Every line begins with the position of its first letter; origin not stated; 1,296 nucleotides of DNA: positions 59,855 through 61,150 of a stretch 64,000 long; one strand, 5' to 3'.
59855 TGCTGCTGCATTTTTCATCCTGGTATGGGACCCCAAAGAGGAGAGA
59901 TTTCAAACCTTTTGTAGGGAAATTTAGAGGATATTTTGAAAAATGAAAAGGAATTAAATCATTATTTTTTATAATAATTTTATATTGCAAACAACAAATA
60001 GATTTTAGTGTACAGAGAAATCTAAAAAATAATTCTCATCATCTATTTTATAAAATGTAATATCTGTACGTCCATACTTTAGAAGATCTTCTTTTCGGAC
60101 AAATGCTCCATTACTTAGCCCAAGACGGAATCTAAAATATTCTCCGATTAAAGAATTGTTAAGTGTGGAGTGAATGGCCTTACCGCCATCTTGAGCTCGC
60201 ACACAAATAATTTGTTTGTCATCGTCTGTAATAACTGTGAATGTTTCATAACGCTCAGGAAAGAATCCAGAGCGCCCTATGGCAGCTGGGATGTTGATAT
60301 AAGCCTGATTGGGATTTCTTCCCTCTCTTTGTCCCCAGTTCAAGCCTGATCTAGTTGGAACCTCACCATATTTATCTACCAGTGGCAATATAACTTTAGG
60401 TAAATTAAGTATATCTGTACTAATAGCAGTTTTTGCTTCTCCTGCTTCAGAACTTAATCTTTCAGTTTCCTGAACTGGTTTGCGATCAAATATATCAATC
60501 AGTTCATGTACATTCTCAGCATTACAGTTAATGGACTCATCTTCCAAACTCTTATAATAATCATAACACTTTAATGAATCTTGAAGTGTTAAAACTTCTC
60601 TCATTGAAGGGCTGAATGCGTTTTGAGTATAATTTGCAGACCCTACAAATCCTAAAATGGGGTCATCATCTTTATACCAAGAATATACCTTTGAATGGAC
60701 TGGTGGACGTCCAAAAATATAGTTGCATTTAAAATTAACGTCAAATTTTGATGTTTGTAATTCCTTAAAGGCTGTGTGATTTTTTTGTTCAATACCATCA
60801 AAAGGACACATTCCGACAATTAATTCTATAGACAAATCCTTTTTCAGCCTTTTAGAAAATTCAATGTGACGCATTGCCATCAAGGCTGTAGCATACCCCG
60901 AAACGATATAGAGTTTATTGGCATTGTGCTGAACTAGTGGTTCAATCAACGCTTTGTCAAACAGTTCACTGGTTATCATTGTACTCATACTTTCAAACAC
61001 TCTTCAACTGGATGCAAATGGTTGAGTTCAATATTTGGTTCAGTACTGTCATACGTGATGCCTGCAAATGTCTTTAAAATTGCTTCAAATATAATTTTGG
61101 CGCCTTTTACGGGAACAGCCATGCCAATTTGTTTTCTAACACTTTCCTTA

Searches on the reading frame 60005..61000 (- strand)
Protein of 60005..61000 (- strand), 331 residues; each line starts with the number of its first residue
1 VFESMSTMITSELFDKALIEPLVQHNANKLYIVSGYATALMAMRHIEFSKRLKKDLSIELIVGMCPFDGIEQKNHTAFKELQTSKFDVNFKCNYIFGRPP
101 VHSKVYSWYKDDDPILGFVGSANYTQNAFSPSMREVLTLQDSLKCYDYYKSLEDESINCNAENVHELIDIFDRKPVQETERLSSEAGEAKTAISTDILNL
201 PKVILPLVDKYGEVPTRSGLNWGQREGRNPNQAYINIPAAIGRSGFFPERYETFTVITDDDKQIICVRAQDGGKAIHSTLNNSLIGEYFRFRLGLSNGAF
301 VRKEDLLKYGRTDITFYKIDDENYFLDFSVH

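Call 3: search_protein_families(library=pfam, proteins=[window:60005-61000:-], max_evalue=1)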
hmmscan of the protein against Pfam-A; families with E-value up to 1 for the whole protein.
window:60005-61000:- (331 aa): 3 families
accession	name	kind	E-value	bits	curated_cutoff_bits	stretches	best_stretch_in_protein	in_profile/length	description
PF09565.16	RE_NgoFVII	-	1.2e-40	138.9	23.8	1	16-165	6-161/162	NgoFVII restriction endonuclease N-terminal PLD domain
PF20731.2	RE_NgoFVII_C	-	1.5e-38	132.2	23.8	1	201-320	7-131/131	NgoFVII C-terminal B3-like DNA-binding domain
PF13091.12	PLDc_2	-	0.0024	18.1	27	1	52-138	33-113/132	PLD-like domain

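Call 4: search_protein_families(library=padloc, proteins=[window:60005-61000:-], max_evalue=1)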
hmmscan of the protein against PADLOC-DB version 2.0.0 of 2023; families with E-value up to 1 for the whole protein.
window:60005-61000:- (331 aa): 3 families
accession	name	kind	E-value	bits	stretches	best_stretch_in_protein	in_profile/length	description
PDLC03530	REase_II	-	1.2e-17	62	1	26-323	30-338/350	Type II restriction enzyme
PDLC03479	REase_II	-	0.0014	16.1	1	201-327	230-363/376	Type II restriction enzyme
PDLC03829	ZacB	-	0.0016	15.4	1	101-175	297-365/586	-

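Call 5: search_protein_families(library=ncbifam, proteins=[window:60005-61000:-], max_evalue=1)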
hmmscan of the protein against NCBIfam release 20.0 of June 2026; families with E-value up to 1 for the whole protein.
window:60005-61000:- (331 aa): 0 families

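Call 29: search_solved_structures(query=window:60005-61000:-, max_evalue=0.001, show_alignments=1)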
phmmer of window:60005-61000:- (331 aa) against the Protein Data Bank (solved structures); distinct sequences matched with E-value up to 0.001: 1.
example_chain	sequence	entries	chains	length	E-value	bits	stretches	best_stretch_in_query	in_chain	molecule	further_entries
4rct_A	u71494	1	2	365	8.5e-05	24.9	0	251-322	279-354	Restriction endonuclease R.NgoVII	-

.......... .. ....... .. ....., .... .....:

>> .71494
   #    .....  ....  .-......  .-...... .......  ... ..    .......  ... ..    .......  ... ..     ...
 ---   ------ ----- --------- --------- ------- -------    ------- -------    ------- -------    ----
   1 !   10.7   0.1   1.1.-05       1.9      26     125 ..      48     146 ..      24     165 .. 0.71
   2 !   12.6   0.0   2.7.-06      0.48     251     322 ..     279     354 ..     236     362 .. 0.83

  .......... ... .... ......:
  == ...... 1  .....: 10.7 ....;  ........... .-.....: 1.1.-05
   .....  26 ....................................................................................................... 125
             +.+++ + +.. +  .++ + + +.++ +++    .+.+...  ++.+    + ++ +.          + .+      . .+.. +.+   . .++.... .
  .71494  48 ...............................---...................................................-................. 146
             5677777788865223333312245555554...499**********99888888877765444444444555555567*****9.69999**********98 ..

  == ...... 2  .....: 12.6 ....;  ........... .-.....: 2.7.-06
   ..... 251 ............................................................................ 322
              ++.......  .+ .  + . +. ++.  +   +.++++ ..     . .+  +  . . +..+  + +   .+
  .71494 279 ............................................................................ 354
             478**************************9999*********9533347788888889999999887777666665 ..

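Call 43: search_dna_similar(query=window:60005-61000:-, collection=plasmids, mode=protein, max_evalue=0.00001, max_rows=30)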
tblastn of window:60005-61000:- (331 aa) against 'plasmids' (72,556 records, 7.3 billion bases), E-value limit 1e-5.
Records with a match: 5; places in all: 5; records where one place covers at least 80% of the query: 3.
Best place of each record, by identity: <60% 5.
By first word of the organism name: Finegoldia 2; Bacillus 1; Mucilaginibacter 1; Lactococcus 1.
By predicted mobility (MOB-suite, as given by PLSDB): non-mobilizable 2; mobilizable 2; conjugative 1.
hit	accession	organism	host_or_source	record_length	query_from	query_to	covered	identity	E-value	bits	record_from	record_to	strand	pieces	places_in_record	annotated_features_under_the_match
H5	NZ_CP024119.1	Bacillus cytotoxicus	Mashed potatoes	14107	9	330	97%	39.0%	1e-57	207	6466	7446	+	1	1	restriction endonuclease PLD domain-containing protein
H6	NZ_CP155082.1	Mucilaginibacter sp. PAMB04274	Malus domestica,cell culture,leaf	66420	30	328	90%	26.6%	6e-7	59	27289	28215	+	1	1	restriction endonuclease PLD domain-containing protein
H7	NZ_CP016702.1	Lactococcus lactis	Single cell,Dairy fermentation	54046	22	331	94%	24.1%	4e-12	75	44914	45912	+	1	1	restriction endonuclease PLD domain-containing protein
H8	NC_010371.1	Finegoldia magna ATCC 29328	-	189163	203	328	38%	36.8%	6e-6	56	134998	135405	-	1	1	restriction endonuclease PLD domain-containing protein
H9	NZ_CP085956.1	Finegoldia magna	-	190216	203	328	38%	36.8%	6e-6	56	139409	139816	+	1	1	restriction endonuclease PLD domain-containing protein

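Call 44: get_annotated_region(hit=H5, flank=5000)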
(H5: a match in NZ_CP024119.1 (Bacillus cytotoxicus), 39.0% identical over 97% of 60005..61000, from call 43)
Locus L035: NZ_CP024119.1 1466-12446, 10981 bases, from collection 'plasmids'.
description: Bacillus cytotoxicus strain CH_1 plasmid pCh1_14, complete sequence
organism: Bacillus cytotoxicus (NCBI taxid 580165)
taxonomy: Bacteria; Bacillota; Bacilli; Bacillales; Bacillaceae; Bacillus; Bacillus cytotoxicus
host: -; source: Mashed potatoes; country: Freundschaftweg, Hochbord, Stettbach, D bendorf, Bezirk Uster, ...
typing (MOB-suite, as given by PLSDB): non-mobilizable
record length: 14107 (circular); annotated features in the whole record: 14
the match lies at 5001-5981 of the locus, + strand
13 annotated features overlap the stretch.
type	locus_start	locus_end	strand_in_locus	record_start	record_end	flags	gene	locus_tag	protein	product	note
CDS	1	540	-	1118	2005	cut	-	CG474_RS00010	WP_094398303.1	hypothetical protein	-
CDS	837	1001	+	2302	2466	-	-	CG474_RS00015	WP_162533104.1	hypothetical protein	-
CDS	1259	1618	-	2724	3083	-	-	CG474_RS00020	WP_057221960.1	MmcQ/YjbR family DNA-binding protein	-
CDS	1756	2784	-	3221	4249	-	-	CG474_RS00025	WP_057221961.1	IS1595 family transposase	-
CDS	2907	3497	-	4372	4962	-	-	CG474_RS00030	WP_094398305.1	recombinase family protein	GO:0006310 - DNA recombination [Evidence IEA]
CDS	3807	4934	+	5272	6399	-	-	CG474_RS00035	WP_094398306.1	DNA cytosine methyltransferase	-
CDS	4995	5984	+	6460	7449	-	-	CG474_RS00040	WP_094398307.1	restriction endonuclease PLD domain-containing protein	-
CDS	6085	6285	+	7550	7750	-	-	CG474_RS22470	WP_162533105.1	hypothetical protein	-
CDS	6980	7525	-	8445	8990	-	-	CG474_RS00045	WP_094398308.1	type II toxin-antitoxin system PemK/MazF family toxin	-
CDS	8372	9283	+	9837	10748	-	-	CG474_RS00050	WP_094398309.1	tyrosine-type recombinase/integrase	GO:0015074 - DNA integration [Evidence IEA]; GO:0006310 - DNA recombination [Evidence IEA]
CDS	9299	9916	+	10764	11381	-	-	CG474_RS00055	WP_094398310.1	hypothetical protein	-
CDS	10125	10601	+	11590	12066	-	-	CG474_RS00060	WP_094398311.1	hypothetical protein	-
CDS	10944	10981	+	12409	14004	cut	-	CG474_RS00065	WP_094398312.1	hypothetical protein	-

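Call 45: get_annotated_region(hit=H7, flank=5000)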
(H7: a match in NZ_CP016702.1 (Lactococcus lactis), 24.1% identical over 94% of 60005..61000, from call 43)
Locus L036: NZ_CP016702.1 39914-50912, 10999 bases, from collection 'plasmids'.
description: Lactococcus lactis subsp. lactis strain 275 plasmid p275D, complete sequence
organism: Lactococcus lactis (NCBI taxid 1360)
taxonomy: Bacteria; Bacillota; Bacilli; Lactobacillales; Streptococcaceae; Lactococcus; Lactococcus lactis
host: -; source: Single cell,Dairy fermentation; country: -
typing (MOB-suite, as given by PLSDB): conjugative; replicon rep_cluster_633; relaxase MOB_Unknown; mating-pair formation MPF_T
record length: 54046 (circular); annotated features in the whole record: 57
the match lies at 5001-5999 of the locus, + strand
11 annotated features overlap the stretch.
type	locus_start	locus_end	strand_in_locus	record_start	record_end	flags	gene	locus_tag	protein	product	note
CDS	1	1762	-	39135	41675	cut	-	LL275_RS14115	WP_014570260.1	TrlF family AAA-like ATPase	-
CDS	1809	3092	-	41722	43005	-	-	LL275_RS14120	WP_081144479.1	DUF2130 domain-containing protein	-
CDS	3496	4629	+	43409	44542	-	-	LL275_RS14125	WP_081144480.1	hypothetical protein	-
CDS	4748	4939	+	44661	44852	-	-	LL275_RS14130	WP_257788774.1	helix-turn-helix transcriptional regulator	-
CDS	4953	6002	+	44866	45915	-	-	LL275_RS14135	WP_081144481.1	restriction endonuclease PLD domain-containing protein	-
CDS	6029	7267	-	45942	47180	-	-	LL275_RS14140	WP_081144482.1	DNA cytosine methyltransferase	GO:0006304 - DNA modification [Evidence IEA]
CDS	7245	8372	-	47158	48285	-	-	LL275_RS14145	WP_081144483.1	DNA cytosine methyltransferase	GO:0006304 - DNA modification [Evidence IEA]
CDS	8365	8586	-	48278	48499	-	-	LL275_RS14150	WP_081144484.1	helix-turn-helix transcriptional regulator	-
CDS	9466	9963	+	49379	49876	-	-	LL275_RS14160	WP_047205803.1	GNAT family N-acetyltransferase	-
CDS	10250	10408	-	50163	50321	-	-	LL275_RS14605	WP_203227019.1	hypothetical protein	-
CDS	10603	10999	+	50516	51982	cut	-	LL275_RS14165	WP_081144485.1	Y-family DNA polymerase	-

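Call 51: find_homologous_proteins(query=window:60005-61000:-, max_evalue=1e-20)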
Query window:60005-61000:- (331 aa): 2662 proteins with E <= 1e-20 among 3738 candidates; the best 120 are listed.
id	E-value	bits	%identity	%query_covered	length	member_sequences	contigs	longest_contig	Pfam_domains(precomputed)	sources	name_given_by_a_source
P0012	1.9e-220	748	100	99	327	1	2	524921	PF20731.3,PF09565.17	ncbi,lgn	-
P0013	2.3e-196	669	88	98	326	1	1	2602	PF20731.3,PF09565.17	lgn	-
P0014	6.4e-161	553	74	98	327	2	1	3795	PF20731.3,PF09565.17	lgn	-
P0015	3.0e-160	551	71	98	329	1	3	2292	PF20731.3,PF09565.17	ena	-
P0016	3.6e-153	527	71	98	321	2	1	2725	PF20731.3,PF09565.17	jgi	-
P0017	6.2e-149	513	68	98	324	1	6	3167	PF20731.3,PF13091.13,PF09565.17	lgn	-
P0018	3.7e-146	504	66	98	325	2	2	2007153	PF20731.3,PF09565.17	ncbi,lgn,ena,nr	ncbi:MAG: NgoFVII family restriction endonuclease [Leptospiraceae bacterium]|nr:NgoFVII family restr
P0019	1.5e-145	502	64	98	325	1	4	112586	PF20731.3,PF13091.13,PF09565.17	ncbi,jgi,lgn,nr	ncbi:MAG: hypothetical protein HGGPFJEG_02729 [Ignavibacteria bacterium]|nr:hypothetical protein [Ig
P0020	2.6e-145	502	69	96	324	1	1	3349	PF20731.3,PF09565.17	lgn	-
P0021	8.6e-144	497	69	97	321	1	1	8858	PF20731.3,PF13091.13,PF09565.17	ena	-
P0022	2.4e-143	495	67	98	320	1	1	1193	PF20731.3,PF13091.13,PF09565.17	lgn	-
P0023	9.3e-143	493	69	98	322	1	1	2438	PF20731.3,PF13091.13,PF09565.17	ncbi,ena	-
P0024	1.8e-141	489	65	98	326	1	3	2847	PF20731.3,PF09565.17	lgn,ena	-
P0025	1.1e-140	486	65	98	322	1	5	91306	PF20731.3,PF09565.17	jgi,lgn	jgi:hypothetical protein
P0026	2.6e-140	485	65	98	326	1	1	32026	PF20731.3,PF09565.17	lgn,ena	-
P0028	9.2e-137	473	66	97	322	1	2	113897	PF20731.3,PF09565.17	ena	-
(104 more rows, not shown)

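Call 52: find_encoding_contigs(protein=P0018, flank=6000, max_places=2)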
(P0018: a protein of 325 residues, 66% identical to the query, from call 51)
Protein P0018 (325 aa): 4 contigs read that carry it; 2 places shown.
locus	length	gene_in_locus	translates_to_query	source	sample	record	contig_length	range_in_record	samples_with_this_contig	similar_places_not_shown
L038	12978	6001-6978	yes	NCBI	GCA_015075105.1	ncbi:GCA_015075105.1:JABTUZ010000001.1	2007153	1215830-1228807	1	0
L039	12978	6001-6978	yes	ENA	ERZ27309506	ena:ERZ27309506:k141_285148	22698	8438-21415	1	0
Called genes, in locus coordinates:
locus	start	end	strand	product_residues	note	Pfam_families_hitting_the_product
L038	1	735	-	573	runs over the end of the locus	PF02463:SMC_N (faint), PF11398:DUF2813 (faint), PF13175:AAA_15, PF13304:AAA_21, PF13175:AAA_15, PF20469:OLD-like_TOPRIM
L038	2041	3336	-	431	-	PF00872:Transposase_mut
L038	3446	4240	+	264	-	PF00398:RrnaAD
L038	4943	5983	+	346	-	PF00145:DNA_methylase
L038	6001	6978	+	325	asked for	PF09565:RE_NgoFVII, PF20731:RE_NgoFVII_C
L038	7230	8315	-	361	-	PF03235:GmrSD_N, PF01844:HNH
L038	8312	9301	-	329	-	PF13651:EcoRI_methylase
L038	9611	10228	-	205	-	PF13847:Methyltransf_31, PF08241:Methyltransf_11, PF08242:Methyltransf_12, PF13649:Methyltransf_25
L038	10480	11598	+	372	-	PF13495:Phage_int_SAM_4, PF00589:Phage_integrase, PF22823:MrpR_C_cat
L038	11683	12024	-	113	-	-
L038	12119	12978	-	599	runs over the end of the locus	PF00009:GTP_EFTU, PF22042:EF-G_D2, PF03144:GTP_EFTU_D2, PF00679:EFG_C, PF21018:BipA_C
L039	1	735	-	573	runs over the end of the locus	PF02463:SMC_N (faint), PF11398:DUF2813 (faint), PF13175:AAA_15, PF13304:AAA_21, PF13175:AAA_15, PF20469:OLD-like_TOPRIM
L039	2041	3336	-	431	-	PF00872:Transposase_mut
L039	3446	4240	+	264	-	PF00398:RrnaAD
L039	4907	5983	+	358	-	PF00145:DNA_methylase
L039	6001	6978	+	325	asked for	PF09565:RE_NgoFVII, PF20731:RE_NgoFVII_C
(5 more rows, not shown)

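Call 53: find_encoding_contigs(protein=P0019, flank=6000, max_places=2)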
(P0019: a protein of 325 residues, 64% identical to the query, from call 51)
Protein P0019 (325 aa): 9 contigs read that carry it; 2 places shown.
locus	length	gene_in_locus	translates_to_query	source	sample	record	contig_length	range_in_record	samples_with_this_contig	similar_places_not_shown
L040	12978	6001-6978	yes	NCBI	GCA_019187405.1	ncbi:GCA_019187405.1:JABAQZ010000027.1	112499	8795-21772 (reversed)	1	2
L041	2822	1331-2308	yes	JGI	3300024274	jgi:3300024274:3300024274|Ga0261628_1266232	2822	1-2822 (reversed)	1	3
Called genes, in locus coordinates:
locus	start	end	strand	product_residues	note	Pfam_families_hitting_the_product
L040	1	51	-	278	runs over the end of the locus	PF04029:2-ph_phosp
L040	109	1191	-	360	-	PF01571:GCV_T, PF08669:GCV_T_C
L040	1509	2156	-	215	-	PF00923:TAL_FSA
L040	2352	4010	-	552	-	PF13231:PMT_2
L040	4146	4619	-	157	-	PF02276:CytoC_RC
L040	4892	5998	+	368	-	PF00145:DNA_methylase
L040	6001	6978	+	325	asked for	PF09565:RE_NgoFVII, PF13091:PLDc_2 (weak), PF20731:RE_NgoFVII_C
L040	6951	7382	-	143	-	PF03852:Vsr, PF04480:DUF559 (faint), PF18741:MTES_1575 (faint)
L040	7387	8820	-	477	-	PF00324:AA_permease, PF13520:AA_permease_2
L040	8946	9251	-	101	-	-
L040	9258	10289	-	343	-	PF00365:PFK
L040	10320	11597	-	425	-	PF00365:PFK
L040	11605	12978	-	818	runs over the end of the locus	-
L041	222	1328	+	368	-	PF00145:DNA_methylase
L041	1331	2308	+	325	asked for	PF09565:RE_NgoFVII, PF13091:PLDc_2 (weak), PF20731:RE_NgoFVII_C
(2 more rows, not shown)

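Call 54: find_encoding_contigs(protein=P0028, flank=6000, max_places=2)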
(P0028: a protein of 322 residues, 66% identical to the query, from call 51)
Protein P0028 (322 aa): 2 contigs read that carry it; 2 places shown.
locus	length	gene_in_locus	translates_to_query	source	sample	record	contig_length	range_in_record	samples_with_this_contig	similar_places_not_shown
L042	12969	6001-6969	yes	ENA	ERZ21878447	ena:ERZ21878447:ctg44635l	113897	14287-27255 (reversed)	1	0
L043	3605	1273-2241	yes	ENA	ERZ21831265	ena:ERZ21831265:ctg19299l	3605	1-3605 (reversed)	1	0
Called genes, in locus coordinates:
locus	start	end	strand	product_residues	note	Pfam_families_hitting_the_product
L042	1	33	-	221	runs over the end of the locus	PF09365:DUF2461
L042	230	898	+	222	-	PF01128:IspD, PF12804:NTP_transf_3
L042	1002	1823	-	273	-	PF00160:Pro_isomerase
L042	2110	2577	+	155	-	PF01797:Y1_Tnp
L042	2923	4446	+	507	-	PF01406:tRNA-synt_1e, PF09334:tRNA-synt_1g (weak), PF09190:DALR_2 (weak), PF23493:CysS_C (weak)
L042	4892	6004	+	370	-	PF00145:DNA_methylase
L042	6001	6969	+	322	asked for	PF09565:RE_NgoFVII, PF20731:RE_NgoFVII_C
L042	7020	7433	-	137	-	PF03852:Vsr, PF04480:DUF559 (weak), PF18741:MTES_1575 (faint)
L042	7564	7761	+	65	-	-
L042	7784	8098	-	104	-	-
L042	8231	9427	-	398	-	PF00155:Aminotran_1_2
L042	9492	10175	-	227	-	PF04029:2-ph_phosp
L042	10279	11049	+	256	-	PF02578:Cu-oxidase_4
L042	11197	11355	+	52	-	-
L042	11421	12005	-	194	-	PF04055:Radical_SAM (weak)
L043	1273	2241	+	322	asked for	PF09565:RE_NgoFVII, PF20731:RE_NgoFVII_C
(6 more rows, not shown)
